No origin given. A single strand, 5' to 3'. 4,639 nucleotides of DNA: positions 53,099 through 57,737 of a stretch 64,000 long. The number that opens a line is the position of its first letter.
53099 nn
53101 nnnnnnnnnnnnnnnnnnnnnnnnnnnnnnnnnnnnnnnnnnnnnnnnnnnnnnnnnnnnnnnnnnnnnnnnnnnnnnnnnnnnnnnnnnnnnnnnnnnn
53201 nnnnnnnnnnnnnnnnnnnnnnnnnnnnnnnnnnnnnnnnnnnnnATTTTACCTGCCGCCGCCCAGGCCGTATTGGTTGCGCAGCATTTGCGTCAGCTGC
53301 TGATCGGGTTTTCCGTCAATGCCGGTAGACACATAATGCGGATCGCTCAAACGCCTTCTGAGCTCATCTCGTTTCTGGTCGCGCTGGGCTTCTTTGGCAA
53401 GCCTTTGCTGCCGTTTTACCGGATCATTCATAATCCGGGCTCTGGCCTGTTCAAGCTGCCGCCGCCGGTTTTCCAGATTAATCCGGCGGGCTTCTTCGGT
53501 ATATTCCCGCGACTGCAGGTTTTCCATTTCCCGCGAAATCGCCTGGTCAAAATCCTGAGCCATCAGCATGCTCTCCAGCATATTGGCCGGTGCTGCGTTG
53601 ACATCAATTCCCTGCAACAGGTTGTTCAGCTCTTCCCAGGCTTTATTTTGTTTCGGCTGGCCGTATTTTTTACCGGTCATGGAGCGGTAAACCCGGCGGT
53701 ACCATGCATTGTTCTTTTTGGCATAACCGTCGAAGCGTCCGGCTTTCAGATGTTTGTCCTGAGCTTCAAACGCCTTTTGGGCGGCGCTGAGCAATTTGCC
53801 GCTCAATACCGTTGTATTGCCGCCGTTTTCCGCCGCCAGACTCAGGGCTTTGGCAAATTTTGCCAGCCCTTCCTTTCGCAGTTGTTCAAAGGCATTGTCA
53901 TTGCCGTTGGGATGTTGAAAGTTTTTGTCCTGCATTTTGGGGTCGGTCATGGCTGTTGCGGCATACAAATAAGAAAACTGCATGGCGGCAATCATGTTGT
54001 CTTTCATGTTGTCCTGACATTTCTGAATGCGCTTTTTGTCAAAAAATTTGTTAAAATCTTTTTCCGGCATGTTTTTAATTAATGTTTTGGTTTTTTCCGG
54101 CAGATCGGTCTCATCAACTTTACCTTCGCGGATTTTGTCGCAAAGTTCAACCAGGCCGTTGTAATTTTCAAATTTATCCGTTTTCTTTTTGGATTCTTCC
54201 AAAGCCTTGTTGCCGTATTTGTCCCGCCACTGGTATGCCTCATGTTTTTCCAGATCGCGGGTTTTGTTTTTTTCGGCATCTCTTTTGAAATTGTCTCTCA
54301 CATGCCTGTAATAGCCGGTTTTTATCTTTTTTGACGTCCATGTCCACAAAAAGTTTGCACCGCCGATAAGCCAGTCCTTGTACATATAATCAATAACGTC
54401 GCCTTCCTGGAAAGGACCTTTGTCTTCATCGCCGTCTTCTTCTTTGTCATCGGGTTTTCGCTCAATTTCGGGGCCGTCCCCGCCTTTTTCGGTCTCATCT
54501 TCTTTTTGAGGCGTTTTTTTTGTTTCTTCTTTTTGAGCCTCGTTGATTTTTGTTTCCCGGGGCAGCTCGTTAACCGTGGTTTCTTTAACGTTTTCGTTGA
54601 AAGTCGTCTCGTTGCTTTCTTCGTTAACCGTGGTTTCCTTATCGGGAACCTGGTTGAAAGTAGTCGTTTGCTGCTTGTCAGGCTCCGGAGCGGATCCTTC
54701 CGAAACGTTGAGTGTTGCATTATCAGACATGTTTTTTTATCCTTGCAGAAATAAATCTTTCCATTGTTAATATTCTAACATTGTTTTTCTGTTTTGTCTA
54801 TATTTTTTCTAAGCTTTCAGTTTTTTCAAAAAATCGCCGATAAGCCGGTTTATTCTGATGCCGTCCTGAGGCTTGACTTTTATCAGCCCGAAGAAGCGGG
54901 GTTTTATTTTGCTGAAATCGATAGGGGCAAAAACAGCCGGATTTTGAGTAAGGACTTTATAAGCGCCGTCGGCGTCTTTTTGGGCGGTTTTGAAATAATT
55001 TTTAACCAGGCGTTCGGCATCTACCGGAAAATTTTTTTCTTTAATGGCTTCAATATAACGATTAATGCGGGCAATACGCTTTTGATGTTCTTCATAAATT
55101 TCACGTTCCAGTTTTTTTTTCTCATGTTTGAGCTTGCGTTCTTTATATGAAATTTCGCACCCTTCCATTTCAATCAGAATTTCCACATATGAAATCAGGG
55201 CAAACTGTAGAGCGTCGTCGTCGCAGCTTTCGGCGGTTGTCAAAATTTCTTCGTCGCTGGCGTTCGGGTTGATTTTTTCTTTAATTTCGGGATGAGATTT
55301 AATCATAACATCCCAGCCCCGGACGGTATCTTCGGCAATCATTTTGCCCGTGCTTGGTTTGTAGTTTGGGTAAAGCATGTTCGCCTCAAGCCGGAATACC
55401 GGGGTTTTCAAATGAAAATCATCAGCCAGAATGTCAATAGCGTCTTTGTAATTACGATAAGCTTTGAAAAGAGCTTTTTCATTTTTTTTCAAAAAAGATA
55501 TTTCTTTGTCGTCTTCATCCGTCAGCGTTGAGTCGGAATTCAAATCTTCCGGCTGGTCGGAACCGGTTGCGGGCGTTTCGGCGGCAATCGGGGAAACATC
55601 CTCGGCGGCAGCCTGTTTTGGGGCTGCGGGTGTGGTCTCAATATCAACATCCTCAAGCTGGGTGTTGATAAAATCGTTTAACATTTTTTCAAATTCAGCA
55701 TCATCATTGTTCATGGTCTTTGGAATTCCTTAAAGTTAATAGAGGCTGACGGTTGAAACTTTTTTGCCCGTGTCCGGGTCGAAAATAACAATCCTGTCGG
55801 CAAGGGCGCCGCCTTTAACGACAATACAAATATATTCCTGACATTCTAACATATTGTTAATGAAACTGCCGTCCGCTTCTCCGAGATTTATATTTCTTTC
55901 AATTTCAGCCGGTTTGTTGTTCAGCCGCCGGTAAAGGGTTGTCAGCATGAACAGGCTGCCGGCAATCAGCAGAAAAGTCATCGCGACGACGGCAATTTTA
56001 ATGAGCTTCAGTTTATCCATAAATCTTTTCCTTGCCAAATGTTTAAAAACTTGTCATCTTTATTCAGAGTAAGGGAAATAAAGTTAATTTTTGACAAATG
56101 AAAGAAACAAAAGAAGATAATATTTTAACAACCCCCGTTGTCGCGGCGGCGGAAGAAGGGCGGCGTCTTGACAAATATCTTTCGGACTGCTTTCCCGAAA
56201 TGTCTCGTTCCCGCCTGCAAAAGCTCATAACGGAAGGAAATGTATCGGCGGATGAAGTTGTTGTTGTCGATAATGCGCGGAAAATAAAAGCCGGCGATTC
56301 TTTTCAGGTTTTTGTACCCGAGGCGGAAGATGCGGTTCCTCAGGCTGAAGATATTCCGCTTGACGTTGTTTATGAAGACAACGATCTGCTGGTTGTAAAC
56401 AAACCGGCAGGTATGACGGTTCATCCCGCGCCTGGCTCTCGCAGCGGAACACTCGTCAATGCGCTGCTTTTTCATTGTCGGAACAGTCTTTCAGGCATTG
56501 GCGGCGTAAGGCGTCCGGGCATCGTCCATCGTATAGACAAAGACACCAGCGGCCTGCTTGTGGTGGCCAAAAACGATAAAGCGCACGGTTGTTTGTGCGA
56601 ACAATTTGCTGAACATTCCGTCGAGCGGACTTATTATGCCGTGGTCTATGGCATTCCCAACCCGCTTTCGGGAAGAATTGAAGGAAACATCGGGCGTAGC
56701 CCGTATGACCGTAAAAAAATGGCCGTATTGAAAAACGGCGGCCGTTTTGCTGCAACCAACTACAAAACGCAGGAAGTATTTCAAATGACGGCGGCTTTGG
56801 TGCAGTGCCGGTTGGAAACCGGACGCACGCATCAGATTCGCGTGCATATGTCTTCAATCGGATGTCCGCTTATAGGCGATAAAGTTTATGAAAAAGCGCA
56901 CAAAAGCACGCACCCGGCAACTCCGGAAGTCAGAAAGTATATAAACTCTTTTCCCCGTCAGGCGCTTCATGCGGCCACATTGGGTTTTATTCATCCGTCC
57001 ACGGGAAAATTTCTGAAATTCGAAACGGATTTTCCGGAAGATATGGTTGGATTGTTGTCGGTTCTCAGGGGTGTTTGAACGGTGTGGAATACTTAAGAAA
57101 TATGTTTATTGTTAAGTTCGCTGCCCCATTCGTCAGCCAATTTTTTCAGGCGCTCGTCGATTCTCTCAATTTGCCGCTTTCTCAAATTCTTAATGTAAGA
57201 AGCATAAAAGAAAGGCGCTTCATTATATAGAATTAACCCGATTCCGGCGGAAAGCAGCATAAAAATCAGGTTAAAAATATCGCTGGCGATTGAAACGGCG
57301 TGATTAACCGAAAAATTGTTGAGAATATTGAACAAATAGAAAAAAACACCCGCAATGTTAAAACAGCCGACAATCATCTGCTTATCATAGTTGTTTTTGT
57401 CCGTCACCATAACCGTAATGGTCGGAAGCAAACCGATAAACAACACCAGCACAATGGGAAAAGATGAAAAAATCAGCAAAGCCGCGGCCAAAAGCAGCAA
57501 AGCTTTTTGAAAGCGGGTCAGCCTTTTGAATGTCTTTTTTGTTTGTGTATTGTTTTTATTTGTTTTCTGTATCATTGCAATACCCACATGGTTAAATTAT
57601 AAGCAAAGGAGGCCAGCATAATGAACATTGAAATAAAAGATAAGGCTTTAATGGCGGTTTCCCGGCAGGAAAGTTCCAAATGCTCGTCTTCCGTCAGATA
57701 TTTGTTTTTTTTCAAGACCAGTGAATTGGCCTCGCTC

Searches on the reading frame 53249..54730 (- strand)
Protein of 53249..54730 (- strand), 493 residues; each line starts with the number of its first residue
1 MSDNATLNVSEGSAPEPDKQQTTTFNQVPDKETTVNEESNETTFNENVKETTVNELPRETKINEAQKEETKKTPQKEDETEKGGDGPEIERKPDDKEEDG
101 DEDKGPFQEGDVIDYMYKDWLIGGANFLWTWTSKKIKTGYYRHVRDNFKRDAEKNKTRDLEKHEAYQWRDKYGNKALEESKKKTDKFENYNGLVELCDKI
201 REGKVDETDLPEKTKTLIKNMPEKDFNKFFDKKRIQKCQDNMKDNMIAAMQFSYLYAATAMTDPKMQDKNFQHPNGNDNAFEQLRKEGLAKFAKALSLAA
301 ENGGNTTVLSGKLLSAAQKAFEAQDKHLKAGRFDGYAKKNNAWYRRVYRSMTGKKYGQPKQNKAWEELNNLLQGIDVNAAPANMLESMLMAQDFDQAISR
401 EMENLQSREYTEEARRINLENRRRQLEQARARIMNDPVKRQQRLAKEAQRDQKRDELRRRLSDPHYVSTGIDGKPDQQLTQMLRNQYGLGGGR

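Call 3: search_protein_families(library=pfam, proteins=[window:53249-54730:-], max_evalue=0.1)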
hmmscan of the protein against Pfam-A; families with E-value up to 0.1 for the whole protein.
window:53249-54730:- (493 aa): 2 families
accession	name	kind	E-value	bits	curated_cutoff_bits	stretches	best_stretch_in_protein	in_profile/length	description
PF04618.17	HD-ZIP_N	-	0.055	14.4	22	0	330-386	44-79/109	HD-ZIP protein N terminus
PF10581.15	Synapsin_N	-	0.07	13.2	27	0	457-468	4-15/29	Synapsin N-terminal region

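Call 4: search_protein_families(library=ncbifam, proteins=[window:53249-54730:-], max_evalue=0.1)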
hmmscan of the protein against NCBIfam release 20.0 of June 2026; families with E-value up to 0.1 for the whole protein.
window:53249-54730:- (493 aa): 0 families

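Call 13: search_protein_families(library=padloc, proteins=[window:53249-54730:-], max_evalue=0.1)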
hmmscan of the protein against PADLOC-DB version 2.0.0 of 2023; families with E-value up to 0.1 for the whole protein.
window:53249-54730:- (493 aa): 0 families

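Call 14: search_protein_families(library=phrogs, proteins=[window:53249-54730:-], max_evalue=0.1)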
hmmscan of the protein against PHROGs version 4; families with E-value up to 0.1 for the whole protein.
window:53249-54730:- (493 aa): 1 family
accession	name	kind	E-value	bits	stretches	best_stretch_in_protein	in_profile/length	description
phrog_9236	-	other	0.093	13.5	0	193-261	40-108/191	pyrophosphatase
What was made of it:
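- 53249..54730 (-): 493-aa highly charged protein with N-terminal 9-aa ETT(V/F)NE repeats. It evolves fast and varies in length. The only conserved patch is around residues 111-125 (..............). No family hits (calls 3, 4, 13, 14).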

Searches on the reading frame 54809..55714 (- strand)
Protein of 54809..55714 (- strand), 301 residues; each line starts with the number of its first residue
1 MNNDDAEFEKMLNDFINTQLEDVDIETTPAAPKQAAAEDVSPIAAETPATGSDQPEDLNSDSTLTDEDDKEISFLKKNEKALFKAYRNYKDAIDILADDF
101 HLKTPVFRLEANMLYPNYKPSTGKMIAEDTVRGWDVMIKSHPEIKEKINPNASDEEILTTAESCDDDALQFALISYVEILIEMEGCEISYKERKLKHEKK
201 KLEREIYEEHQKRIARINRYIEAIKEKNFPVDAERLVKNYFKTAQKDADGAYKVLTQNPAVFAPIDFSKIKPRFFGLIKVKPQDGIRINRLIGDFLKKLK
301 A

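Call 3: search_protein_families(library=pfam, proteins=[window:54809-55714:-], max_evalue=0.1)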
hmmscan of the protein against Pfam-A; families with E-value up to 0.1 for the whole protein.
window:54809-55714:- (301 aa): 1 family
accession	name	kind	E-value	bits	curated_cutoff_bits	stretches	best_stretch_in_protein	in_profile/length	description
PF19699.4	CLSTN_C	-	0.048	13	27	1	158-214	128-183/354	Calsyntenin C-terminal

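Call 4: search_protein_families(library=ncbifam, proteins=[window:54809-55714:-], max_evalue=0.1)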
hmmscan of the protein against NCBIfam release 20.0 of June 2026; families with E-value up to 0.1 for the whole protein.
window:54809-55714:- (301 aa): 0 families

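Call 13: search_protein_families(library=padloc, proteins=[window:54809-55714:-], max_evalue=0.1)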
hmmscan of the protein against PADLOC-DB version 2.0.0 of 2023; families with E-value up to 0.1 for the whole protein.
window:54809-55714:- (301 aa): 0 families

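Call 14: search_protein_families(library=phrogs, proteins=[window:54809-55714:-], max_evalue=0.1)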
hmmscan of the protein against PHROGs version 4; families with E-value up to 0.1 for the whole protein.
window:54809-55714:- (301 aa): 0 families

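Call 46: find_homologous_proteins(query=window:54809-55714:-)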
Query window:54809-55714:- (301 aa): 675 proteins with E <= 0.001 among 1860 candidates; the best 120 are listed.
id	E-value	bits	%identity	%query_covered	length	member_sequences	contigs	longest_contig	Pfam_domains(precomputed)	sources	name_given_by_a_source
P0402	1.4e-193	660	100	100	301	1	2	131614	-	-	-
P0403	5.3e-134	464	72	100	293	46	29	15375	-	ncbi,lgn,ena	-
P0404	6.1e-126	438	68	99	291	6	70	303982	-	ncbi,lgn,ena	-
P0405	3.1e-119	416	65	100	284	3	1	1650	-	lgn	-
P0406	3.7e-113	396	63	99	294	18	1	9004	-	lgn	-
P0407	1.3e-111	391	62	99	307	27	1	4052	-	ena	-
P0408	8.8e-111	388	61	99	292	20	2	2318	-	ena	-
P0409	4.3e-110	386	61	99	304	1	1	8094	-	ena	-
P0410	1.2e-109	384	61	100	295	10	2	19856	-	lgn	-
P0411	3.9e-109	383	61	99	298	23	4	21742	-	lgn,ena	-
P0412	5.5e-109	382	60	99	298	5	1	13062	-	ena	-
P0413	5.5e-109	382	60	99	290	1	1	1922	-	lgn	-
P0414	5.7e-107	376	61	99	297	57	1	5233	-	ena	-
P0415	6.1e-107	375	62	100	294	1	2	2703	-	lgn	-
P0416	3.2e-104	367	59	99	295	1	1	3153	-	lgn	-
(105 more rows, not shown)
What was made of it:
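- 54809..55714 (-): 301-aa acidic cytoplasmic protein. It has a conserved N-terminal amphipathic helix (3-21), a disordered acidic linker (23-65) and an all-alpha domain with a 60-residue helix (70-300). 675 homologues (call 46).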

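Call 49: search_solved_structures(query=A5, max_evalue=10)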
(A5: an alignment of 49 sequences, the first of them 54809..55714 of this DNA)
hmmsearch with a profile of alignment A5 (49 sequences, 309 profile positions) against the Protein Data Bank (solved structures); distinct sequences matched with E-value up to 10: 1.
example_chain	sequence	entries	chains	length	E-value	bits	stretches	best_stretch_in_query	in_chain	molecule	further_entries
4fe8_A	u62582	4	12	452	9.7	8.7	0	15-76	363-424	Maltose-binding periplasmic protein,Huntingtin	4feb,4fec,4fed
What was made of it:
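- Tried and rejected: 301-aa profile: nothing (call 49).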

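Call 55: predict_structure(alignment_id=A5)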
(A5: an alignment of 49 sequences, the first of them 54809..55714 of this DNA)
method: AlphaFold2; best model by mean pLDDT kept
length: 301 residues; sequences in the alignment: 49
mean_pLDDT: 83.5   pTM: 0.63
mean pLDDT of the five models: 83.5, 81.7, 81.6, 75.9, 69.2
residues with pLDDT >= 90: 198; 70-90: 46; 50-70: 12; < 50: 45
segments of 3 or more residues with pLDDT < 50: 23-65
pLDDT, mean of each block of 10 residues (from residue 1): 64 71 41 32 35 40 55 96 98 98 98 97 98 97 90 94 96 98 97 96 94 93 94 94 91 92 91 84 90 89 59
secondary structure, 60 per line:
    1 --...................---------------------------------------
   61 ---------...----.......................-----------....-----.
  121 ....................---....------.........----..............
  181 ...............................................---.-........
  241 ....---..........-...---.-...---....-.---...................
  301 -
elements in order: H3-21 H77-99 H111-114 H120-140 H144-147 H154-162 H167-227 H233-244 H248-257 H282-300
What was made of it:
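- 54809..55714 (-): AF2 mean pLDDT 83.5 (call 55).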

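Call 61: fold_search(model_id=the predicted structure, library=pdb)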
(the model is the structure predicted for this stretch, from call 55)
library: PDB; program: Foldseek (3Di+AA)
matches with E <= 10: 131; with E <= 0.001: 0
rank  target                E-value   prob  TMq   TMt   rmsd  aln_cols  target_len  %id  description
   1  3lg7_C                8.5e-01  0.20  0.13  0.28  14.3       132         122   11  Crystal structure of HIV epitope-scaffold 4E10_S0_1EZ3A_002_C (released 2010-09-22)
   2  7n3l                  8.5e-01  0.09  0.09  0.07  16.1       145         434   16  Co-complex CYP46A1 with 0420 (compound 6) (released 2022-02-23)
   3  6jx6_B                1.2e+00  0.13  0.14  0.24  19.4       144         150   16  Tetrameric form of Smac (released 2019-12-04)
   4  8f7n                  1.6e+00  0.08  0.14  0.12  17.4       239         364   10  Crystal structure of chemoreceptor McpZ ligand sensing domain (released 2023-07-05)
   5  2q9g                  1.6e+00  0.08  0.10  0.08  15.7       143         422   15  Crystal structure of human cytochrome P450 46A1 (released 2008-06-17)
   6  2n2n_MODEL_1_A        1.8e+00  0.25  0.16  0.43  13.4       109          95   10  Tom1 negatively modulates binding of Tollip to phosphatidylinositol 3-phosphate via a coupled folding and bind (released 2015-09-16)
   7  1ez3_B                1.8e+00  0.10  0.13  0.24  12.9       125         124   14  CRYSTAL STRUCTURE OF THE NEURONAL T-SNARE SYNTAXIN-1A (released 2000-06-07)
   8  5jsb_B                2.0e+00  0.08  0.09  0.22  20.6       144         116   12  Crystal structure of Mcl1-inhibitor complex (released 2016-11-16)
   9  6jx6_A                2.1e+00  0.09  0.15  0.25  19.7       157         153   13  Tetrameric form of Smac (released 2019-12-04)
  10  5odw_C                2.2e+00  0.08  0.14  0.20  15.8       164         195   15  Structure of the FpvAI-pyocin S2 complex (released 2017-11-08)
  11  2e91_B                2.2e+00  0.05  0.14  0.15  28.0       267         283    7  S. cerevisiae geranylgeranyl pyrophosphate synthase in complex with magnesium and BPH-91 (released 2007-06-12)
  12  3err_A                2.4e+00  0.08  0.16  0.11  13.9       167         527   16  Microtubule binding domain from mouse cytoplasmic dynein as a fusion with seryl-tRNA synthetase (released 2008-11-25)
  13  2huj                  2.4e+00  0.08  0.11  0.24  17.0       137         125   10  Crystal structure of a protein of uknown function (NP_471338.1) from Listeria innocua at 1.74 A resolution (released 2006-08-08)
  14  5c22_A                2.5e+00  0.06  0.15  0.17  27.2       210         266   13  Crystal structure of Zn-bound HlyD from E. coli (released 2016-02-17)
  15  2h7o                  2.5e+00  0.04  0.12  0.14  25.4       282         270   10  Crystal structure of the Rho-GTPase binding domain of YpkA (released 2006-09-19)
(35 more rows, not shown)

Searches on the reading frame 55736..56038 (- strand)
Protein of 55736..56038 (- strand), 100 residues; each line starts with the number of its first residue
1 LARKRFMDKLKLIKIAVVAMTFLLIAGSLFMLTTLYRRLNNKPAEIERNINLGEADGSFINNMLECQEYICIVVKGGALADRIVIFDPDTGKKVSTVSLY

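Call 3: search_protein_families(library=pfam, proteins=[window:55736-56038:-], max_evalue=0.1)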
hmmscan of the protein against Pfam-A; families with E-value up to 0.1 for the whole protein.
window:55736-56038:- (100 aa): 2 families
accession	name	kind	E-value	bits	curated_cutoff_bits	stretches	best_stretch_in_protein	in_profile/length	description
PF20082.4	DUF6476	-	5.7e-08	33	24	1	8-99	4-90/91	Family of unknown function (DUF6476)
PF17422.7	DUF5410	-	0.088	13.1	27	1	17-66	86-132/289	Family of unknown function (DUF5410)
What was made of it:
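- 55736..56038 (-): Small single-TM protein of Pfam family DUF6476. It may be co-transcribed with the block but probably does not belong to the module. Pfam DUF6476 5.7e-08 (call 3).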

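Call 4: search_protein_families(library=ncbifam, proteins=[window:55736-56038:-], max_evalue=0.1)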
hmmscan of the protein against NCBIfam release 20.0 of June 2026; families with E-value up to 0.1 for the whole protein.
window:55736-56038:- (100 aa): 0 families

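Call 13: search_protein_families(library=padloc, proteins=[window:55736-56038:-], max_evalue=0.1)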
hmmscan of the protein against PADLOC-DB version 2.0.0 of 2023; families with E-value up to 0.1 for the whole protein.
window:55736-56038:- (100 aa): 0 families

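Call 14: search_protein_families(library=phrogs, proteins=[window:55736-56038:-], max_evalue=0.1)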
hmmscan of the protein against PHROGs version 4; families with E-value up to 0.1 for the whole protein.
window:55736-56038:- (100 aa): 0 families

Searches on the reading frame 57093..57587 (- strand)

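Call 3: search_protein_families(library=pfam, proteins=[window:57093-57587:-], max_evalue=0.1)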
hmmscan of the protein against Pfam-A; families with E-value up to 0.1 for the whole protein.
window:57093-57587:- (164 aa): 1 family
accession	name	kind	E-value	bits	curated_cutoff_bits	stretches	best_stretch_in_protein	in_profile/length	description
PF09678.15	Caa3_CtaG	-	0.012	15.5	27.7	1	43-138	106-200/237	Cytochrome c oxidase caa3 assembly factor (Caa3_CtaG)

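Call 4: search_protein_families(library=ncbifam, proteins=[window:57093-57587:-], max_evalue=0.1)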
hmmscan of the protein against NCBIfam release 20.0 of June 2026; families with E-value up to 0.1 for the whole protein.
window:57093-57587:- (164 aa): 2 families
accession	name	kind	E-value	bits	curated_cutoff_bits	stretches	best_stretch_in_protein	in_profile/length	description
NF046000.1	MAG1210_fam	subfamily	0.001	17.8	275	1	5-153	41-144/550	MAG1210 family protein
NF033610.1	SLATT_3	domain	0.047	13.7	45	1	7-52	6-59/170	SLATT domain-containing protein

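Call 13: search_protein_families(library=padloc, proteins=[window:57093-57587:-], max_evalue=0.1)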
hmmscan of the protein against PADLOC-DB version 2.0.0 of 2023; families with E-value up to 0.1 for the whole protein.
window:57093-57587:- (164 aa): 0 families

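Call 14: search_protein_families(library=phrogs, proteins=[window:57093-57587:-], max_evalue=0.1)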
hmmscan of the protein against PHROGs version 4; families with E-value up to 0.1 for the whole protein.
window:57093-57587:- (164 aa): 1 family
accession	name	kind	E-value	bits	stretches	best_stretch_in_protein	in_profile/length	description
phrog_2767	-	unknown function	0.035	13.9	0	84-162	293-369/442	-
